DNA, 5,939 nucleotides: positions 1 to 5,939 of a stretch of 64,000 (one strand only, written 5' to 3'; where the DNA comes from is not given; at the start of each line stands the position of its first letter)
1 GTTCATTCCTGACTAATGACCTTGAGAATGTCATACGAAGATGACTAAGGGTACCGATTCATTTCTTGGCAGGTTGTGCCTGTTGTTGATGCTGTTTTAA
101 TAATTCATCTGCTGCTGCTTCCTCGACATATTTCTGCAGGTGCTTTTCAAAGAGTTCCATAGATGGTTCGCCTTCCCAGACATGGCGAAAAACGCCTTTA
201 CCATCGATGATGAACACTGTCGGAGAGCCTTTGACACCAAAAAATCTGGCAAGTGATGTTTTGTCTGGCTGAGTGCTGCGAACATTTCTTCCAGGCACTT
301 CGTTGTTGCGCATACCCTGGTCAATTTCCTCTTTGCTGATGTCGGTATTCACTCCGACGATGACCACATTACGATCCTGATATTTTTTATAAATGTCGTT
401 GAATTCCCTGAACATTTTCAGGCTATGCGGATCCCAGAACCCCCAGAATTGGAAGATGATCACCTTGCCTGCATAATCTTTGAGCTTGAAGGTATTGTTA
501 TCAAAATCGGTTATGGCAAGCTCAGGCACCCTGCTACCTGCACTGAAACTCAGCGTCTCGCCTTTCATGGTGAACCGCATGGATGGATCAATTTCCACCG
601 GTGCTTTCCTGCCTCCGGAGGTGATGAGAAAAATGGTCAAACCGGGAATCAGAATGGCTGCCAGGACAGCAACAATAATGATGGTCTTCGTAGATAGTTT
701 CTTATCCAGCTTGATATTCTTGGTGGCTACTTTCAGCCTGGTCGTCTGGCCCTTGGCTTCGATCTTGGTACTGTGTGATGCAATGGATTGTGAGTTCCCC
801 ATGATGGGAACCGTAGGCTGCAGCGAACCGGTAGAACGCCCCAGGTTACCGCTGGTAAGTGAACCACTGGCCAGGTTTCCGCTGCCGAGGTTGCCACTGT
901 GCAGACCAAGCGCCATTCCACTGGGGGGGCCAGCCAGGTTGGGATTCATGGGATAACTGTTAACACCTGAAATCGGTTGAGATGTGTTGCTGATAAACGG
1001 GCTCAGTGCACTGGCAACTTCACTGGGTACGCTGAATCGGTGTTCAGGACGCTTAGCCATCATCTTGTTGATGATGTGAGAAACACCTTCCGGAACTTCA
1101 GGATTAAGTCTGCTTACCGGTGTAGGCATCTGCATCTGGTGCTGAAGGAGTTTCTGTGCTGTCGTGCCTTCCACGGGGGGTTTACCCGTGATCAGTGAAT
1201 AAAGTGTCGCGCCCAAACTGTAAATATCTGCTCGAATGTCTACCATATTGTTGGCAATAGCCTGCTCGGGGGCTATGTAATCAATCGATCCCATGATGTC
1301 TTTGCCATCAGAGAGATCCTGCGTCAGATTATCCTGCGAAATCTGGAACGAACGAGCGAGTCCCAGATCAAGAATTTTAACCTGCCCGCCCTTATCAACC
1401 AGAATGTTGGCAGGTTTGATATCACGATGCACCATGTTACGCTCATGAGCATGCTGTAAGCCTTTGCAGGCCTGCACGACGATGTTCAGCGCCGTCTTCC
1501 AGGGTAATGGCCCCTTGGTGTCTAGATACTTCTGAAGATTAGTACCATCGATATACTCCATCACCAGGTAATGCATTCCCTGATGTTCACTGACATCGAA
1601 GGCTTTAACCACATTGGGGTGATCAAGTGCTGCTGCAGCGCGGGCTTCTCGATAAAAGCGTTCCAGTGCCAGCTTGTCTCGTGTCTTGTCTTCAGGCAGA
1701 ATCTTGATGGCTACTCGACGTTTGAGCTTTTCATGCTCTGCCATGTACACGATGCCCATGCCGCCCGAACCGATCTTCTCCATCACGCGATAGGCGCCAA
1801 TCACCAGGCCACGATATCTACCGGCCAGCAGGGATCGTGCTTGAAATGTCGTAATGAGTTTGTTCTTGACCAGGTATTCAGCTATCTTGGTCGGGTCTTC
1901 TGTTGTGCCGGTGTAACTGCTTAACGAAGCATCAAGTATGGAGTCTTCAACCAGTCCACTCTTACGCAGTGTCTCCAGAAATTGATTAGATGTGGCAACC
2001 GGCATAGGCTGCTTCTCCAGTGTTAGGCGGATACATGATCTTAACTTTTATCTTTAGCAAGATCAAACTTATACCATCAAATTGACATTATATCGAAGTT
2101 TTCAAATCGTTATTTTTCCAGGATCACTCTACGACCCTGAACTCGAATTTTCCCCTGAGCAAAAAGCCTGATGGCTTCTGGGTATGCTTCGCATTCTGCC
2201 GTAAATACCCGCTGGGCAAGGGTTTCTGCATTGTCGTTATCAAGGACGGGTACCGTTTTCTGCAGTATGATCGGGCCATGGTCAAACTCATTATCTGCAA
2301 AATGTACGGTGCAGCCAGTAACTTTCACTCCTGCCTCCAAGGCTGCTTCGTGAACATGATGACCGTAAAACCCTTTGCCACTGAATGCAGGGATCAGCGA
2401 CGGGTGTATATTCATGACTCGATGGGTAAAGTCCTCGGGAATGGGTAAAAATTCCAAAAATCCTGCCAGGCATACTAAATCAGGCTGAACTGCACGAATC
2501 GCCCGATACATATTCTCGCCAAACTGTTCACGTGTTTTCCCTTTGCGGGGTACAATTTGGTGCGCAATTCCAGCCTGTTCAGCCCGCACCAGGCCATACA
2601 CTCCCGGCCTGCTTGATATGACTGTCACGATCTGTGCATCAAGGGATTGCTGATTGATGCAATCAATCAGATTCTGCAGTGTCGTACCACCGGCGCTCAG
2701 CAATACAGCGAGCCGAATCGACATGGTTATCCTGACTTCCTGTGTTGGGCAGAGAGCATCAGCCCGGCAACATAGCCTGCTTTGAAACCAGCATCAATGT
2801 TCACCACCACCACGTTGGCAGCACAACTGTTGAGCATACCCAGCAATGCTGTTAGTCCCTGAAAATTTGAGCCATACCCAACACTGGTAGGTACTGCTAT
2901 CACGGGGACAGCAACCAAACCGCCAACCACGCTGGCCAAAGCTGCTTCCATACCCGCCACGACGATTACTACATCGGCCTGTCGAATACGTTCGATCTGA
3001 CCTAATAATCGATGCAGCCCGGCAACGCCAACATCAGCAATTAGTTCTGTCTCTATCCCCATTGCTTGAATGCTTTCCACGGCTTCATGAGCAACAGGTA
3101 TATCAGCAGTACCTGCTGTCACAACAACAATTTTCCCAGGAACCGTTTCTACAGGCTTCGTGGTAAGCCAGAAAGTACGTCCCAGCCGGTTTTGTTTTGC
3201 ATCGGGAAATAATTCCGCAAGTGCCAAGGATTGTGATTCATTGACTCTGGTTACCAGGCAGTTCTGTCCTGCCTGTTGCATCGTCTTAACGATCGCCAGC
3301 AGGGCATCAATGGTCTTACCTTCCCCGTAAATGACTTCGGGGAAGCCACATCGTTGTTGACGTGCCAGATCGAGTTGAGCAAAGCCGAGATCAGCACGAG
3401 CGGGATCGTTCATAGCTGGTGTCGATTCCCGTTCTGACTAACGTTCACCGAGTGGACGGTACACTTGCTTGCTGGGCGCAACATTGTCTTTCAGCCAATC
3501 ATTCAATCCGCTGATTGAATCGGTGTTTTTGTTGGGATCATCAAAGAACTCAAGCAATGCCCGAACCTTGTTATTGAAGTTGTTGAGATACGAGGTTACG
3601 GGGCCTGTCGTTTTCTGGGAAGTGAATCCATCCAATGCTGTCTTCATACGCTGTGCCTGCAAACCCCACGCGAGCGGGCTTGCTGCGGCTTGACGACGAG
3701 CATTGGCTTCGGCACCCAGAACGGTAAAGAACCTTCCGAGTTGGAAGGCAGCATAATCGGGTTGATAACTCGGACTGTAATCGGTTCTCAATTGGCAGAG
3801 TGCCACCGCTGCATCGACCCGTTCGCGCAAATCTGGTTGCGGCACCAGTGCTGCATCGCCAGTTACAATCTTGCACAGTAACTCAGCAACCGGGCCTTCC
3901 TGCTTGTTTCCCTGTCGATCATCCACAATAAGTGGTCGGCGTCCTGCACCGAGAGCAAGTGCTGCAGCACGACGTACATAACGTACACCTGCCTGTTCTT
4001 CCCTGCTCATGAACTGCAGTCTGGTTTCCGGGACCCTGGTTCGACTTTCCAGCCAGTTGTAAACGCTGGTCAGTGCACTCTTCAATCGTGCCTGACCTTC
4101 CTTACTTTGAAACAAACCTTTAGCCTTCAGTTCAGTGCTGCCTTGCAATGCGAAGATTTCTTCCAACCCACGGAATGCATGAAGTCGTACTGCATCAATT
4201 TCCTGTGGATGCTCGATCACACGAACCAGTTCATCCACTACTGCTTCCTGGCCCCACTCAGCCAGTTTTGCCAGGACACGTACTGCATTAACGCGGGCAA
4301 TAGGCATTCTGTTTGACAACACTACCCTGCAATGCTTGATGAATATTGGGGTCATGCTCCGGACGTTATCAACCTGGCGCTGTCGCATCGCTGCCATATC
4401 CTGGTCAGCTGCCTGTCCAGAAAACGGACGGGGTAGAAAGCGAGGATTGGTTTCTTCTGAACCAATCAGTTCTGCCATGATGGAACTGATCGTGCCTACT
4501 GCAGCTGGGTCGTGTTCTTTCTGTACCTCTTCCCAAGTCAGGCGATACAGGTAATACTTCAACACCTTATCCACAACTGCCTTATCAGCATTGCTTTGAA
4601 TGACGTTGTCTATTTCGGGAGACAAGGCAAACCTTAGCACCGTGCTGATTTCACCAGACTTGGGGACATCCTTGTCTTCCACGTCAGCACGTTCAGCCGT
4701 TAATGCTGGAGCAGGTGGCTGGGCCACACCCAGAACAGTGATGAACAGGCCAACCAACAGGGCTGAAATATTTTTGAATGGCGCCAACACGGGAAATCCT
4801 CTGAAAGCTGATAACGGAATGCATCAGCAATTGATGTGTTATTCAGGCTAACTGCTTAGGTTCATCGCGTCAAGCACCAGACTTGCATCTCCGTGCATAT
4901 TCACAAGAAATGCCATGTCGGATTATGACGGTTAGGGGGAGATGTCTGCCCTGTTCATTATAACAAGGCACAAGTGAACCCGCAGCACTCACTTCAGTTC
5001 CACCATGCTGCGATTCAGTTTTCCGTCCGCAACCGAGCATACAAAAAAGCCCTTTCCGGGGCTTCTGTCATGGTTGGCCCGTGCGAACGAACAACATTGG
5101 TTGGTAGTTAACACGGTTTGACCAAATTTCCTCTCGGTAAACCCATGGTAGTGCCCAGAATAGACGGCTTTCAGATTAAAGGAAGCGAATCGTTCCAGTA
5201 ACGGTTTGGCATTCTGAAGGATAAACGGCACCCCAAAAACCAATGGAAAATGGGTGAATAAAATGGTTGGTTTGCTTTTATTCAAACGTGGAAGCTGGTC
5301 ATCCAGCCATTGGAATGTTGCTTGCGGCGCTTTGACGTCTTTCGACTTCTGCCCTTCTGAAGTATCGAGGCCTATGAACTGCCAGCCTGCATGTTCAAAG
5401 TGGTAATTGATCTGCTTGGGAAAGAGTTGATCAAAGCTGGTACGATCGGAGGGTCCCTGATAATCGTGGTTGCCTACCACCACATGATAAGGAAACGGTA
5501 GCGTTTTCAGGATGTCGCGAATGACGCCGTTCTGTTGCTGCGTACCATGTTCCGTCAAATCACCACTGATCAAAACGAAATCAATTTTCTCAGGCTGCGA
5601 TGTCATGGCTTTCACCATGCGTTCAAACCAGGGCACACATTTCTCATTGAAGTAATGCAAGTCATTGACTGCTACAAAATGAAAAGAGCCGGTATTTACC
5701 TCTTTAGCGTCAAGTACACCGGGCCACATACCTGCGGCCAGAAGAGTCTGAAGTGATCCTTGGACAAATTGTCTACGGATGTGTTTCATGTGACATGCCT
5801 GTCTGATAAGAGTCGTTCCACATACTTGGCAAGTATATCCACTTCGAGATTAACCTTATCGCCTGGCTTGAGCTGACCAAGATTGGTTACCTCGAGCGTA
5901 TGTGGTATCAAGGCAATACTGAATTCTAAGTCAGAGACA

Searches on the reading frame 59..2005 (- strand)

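Call 89: search_protein_families(library=pfam, proteins=[window:59-2005:-], max_evalue=0.00001)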
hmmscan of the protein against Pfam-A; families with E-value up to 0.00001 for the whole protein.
window:59-2005:- (648 aa): 8 families
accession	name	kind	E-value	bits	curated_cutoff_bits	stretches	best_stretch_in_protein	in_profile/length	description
PF00069.31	Pkinase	-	5.5e-56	190.3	31.7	1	72-328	1-256/263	Protein kinase domain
PF07714.23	PK_Tyr_Ser-Thr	-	9.8e-44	150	23.1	1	74-325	3-250/258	Protein tyrosine and serine/threonine kinase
PF00578.27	AhpC-TSA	-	4.1e-13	49.8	26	1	490-608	2-123/124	AhpC/TSA family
PF13905.12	Thioredoxin_8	-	5.6e-12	46.3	27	1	513-604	1-92/94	Thioredoxin-like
PF03109.22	ABC1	-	6.9e-09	35.6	22.9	1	115-222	118-219/244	ABC1 atypical kinase-like domain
PF08534.16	Redoxin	-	8.4e-09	35.8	26.6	1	489-612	2-134/148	Redoxin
PF01636.29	APH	-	7.3e-08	32.9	23.2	0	97-159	22-85/239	Phosphotransferase enzyme family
PF12330.14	Haspin_kinase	-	4.8e-06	26.3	25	1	138-243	178-279/364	Haspin like kinase domain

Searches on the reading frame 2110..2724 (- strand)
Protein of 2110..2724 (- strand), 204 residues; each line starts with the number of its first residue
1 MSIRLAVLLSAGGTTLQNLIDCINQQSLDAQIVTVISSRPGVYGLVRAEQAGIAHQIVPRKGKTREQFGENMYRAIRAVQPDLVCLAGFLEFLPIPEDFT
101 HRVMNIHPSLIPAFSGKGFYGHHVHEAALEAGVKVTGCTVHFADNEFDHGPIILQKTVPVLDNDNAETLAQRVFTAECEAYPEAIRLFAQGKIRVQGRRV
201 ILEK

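Call 90: search_protein_families(library=pfam, proteins=[window:2110-2724:-], max_evalue=0.0001)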
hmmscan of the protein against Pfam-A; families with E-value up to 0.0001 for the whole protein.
window:2110-2724:- (204 aa): 1 family
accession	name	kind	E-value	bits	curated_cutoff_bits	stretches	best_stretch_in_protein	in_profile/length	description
PF00551.24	Formyl_trans_N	-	3.4e-49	167.5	26.1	1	4-185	2-181/181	Formyl transferase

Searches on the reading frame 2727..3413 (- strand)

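Call 90: search_protein_families(library=pfam, proteins=[window:2727-3413:-], max_evalue=0.0001)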
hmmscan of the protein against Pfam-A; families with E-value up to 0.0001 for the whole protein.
window:2727-3413:- (228 aa): 1 family
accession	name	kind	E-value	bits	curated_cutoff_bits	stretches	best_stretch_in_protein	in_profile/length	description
PF00731.26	AIRC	-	4.2e-15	56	30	1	94-225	1-132/148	AIR carboxylase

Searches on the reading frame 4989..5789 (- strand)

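Call 90: search_protein_families(library=pfam, proteins=[window:4989-5789:-], max_evalue=0.0001)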
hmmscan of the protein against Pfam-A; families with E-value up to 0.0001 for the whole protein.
window:4989-5789:- (266 aa): 1 family
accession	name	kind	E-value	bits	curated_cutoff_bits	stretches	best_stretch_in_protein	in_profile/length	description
PF00149.33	Metallophos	-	1.1e-16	62.3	21.5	1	37-216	2-190/191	Calcineurin-like phosphoesterase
